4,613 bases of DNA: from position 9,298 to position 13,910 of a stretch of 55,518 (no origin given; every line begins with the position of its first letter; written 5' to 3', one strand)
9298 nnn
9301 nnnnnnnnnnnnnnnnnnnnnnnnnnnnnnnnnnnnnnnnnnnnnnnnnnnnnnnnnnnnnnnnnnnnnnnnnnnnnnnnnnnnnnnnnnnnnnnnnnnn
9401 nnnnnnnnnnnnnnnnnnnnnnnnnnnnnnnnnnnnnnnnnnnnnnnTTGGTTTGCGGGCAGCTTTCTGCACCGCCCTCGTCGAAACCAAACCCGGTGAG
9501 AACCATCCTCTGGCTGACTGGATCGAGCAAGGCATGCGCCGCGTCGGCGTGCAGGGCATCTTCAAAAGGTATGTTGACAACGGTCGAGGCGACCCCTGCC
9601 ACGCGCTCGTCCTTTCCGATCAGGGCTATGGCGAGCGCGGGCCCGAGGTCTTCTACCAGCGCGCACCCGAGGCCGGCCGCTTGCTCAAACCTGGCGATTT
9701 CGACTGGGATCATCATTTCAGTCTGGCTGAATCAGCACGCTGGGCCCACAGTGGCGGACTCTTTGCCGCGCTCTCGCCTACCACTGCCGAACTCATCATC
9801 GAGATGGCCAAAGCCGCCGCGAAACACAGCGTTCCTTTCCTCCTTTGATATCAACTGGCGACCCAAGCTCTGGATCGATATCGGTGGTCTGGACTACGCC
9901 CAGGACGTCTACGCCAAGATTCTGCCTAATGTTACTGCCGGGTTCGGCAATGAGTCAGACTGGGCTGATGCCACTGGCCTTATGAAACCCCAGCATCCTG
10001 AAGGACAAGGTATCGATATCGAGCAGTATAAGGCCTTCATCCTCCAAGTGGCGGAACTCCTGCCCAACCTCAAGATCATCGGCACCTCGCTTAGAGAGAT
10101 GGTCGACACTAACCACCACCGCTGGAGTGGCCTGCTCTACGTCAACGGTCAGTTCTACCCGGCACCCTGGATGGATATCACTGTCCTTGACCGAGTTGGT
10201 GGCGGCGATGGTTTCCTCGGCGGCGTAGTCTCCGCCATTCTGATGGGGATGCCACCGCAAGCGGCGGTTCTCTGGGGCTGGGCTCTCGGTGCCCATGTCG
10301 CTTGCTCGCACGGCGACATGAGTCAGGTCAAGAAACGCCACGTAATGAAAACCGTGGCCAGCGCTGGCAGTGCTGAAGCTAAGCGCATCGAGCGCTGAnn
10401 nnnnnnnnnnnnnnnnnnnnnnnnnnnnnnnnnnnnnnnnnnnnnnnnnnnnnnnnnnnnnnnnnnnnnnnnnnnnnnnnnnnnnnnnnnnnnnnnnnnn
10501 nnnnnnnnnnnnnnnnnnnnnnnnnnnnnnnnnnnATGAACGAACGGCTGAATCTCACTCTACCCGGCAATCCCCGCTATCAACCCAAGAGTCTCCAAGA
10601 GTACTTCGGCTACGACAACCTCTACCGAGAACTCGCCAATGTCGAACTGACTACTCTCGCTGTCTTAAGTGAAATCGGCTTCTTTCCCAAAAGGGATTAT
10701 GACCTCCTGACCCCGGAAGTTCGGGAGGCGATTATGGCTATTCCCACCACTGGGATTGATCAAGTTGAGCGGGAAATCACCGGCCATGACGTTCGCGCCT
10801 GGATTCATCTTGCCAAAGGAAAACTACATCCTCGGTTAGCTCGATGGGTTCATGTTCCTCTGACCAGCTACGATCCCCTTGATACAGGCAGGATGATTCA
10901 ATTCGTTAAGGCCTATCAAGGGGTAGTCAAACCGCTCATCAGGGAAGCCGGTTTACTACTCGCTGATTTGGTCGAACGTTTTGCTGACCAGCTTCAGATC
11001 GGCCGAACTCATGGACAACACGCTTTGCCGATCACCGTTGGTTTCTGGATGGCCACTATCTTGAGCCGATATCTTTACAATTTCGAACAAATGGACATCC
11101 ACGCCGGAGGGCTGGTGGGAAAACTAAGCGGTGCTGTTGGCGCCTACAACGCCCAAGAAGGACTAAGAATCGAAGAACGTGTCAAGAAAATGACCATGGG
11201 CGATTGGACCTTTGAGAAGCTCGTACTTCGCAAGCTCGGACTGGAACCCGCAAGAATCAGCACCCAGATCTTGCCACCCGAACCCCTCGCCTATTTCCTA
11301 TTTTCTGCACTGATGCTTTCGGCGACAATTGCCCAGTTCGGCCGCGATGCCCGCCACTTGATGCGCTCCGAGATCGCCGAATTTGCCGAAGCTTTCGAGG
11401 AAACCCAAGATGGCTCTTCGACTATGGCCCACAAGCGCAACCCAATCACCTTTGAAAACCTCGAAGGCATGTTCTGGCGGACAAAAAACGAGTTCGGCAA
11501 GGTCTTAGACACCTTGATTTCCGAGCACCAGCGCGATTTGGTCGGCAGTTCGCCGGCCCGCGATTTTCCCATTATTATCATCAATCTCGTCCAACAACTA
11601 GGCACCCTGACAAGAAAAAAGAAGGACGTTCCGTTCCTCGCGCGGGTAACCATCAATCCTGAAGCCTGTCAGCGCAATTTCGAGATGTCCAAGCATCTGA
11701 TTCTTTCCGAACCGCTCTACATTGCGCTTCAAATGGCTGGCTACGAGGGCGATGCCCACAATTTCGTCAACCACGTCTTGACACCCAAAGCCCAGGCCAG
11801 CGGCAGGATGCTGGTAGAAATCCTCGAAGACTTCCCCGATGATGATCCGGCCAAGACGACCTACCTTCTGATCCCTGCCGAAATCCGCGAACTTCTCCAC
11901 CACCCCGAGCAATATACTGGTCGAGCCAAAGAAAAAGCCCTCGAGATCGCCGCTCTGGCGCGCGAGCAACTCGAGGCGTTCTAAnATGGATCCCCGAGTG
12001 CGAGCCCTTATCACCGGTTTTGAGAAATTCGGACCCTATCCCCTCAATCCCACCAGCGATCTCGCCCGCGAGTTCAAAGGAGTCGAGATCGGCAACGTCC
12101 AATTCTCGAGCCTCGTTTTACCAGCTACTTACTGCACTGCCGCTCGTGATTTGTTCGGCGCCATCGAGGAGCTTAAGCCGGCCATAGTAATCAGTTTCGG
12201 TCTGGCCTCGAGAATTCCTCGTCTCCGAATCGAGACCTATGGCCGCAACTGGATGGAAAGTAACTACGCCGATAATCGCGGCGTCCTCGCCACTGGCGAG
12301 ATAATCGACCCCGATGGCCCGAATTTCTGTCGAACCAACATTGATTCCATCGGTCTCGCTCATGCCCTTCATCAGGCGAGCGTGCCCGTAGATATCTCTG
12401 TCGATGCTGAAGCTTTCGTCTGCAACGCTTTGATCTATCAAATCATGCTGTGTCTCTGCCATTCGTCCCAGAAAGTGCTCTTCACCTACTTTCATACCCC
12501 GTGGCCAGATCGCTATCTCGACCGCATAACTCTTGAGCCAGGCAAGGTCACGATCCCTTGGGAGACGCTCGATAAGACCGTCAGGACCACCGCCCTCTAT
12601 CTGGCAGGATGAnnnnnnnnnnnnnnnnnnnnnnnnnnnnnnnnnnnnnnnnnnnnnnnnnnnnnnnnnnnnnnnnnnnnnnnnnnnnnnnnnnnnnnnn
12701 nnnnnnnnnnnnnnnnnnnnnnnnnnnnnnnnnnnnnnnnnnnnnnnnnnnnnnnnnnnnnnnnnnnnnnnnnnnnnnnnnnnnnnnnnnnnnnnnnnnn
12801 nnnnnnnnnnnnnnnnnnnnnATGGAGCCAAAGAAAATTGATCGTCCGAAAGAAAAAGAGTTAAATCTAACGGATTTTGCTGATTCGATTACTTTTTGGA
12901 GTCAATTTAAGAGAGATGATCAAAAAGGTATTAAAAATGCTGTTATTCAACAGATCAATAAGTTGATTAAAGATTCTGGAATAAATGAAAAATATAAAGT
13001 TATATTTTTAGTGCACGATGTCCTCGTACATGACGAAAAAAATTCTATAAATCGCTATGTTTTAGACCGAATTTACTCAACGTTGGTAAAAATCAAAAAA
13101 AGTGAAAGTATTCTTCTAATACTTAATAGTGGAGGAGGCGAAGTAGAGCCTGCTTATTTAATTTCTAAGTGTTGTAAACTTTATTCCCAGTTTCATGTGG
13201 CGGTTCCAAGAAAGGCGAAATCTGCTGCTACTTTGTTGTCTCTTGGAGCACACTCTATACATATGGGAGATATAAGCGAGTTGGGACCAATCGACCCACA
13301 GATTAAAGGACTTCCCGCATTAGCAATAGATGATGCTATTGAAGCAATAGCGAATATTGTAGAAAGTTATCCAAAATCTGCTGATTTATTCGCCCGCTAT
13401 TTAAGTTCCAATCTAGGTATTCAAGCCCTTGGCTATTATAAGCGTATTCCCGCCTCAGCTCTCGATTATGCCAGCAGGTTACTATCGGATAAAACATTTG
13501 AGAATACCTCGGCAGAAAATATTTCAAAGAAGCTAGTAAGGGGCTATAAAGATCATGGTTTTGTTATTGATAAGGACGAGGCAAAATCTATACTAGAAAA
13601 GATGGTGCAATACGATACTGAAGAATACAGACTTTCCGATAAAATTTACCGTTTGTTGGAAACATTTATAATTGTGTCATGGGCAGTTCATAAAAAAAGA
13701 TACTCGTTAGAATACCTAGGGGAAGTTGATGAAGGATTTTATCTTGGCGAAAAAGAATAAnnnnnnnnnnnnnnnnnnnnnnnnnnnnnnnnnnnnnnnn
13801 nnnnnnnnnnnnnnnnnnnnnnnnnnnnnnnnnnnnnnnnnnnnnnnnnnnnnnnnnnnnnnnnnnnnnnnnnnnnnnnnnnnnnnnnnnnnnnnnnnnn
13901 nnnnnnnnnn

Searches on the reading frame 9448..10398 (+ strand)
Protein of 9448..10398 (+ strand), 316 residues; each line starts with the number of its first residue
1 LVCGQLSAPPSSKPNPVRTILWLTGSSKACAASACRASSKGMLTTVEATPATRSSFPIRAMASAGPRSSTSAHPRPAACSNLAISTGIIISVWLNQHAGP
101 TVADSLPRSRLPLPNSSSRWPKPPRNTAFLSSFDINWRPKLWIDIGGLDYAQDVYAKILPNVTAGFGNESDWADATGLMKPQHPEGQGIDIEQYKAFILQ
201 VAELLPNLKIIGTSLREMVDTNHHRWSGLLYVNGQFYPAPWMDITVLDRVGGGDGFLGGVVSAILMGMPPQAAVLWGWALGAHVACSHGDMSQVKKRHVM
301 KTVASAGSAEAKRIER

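Call 29: search_protein_families(library=pfam, proteins=[window:9448-10398:+], max_evalue=0.001)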
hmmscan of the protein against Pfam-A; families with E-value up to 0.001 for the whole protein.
window:9448-10398:+ (316 aa): 1 family
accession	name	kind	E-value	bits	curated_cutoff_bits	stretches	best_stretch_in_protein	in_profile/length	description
PF00294.29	PfkB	-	1.9e-09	37.8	25.8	1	133-294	161-299/302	pfkB family carbohydrate kinase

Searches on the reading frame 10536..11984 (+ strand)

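Call 29: search_protein_families(library=pfam, proteins=[window:10536-11984:+], max_evalue=0.001)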
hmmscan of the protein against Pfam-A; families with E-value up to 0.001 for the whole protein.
window:10536-11984:+ (482 aa): 1 family
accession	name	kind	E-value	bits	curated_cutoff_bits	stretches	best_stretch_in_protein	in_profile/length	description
PF00206.25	Lyase_1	-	2.4e-28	99.9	27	1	97-312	97-306/312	Lyase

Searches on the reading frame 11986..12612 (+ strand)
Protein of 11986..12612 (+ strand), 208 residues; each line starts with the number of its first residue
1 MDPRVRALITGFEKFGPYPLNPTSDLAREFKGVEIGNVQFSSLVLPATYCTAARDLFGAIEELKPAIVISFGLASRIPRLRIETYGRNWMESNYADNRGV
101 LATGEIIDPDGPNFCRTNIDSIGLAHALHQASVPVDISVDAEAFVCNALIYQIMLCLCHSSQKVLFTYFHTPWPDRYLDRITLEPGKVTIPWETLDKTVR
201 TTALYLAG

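Call 30: search_protein_families(library=pfam, proteins=[window:11986-12612:+], max_evalue=0.001)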
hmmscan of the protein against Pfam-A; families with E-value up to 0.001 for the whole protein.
window:11986-12612:+ (208 aa): 1 family
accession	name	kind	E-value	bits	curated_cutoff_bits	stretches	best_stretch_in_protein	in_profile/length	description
PF01470.22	Peptidase_C15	-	3.9e-27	96.1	22.7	1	7-183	3-180/204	Pyroglutamyl peptidase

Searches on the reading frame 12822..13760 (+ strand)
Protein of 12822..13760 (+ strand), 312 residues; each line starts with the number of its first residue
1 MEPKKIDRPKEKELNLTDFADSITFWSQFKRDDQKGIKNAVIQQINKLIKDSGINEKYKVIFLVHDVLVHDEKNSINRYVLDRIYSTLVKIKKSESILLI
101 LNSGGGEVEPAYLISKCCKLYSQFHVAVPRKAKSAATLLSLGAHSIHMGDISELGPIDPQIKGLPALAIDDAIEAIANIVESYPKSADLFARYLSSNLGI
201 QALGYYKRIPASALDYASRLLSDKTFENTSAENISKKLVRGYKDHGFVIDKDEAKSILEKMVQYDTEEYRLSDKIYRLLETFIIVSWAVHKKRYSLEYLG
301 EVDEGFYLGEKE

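Call 30: search_protein_families(library=pfam, proteins=[window:12822-13760:+], max_evalue=0.001)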
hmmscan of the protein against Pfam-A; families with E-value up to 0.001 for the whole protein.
window:12822-13760:+ (312 aa): 1 family
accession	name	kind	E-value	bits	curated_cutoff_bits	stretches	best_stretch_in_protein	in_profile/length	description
PF01972.22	SDH_protease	-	3.4e-10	39.8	31.3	1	90-174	87-172/286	ClpP-like SDH-type serine proteinase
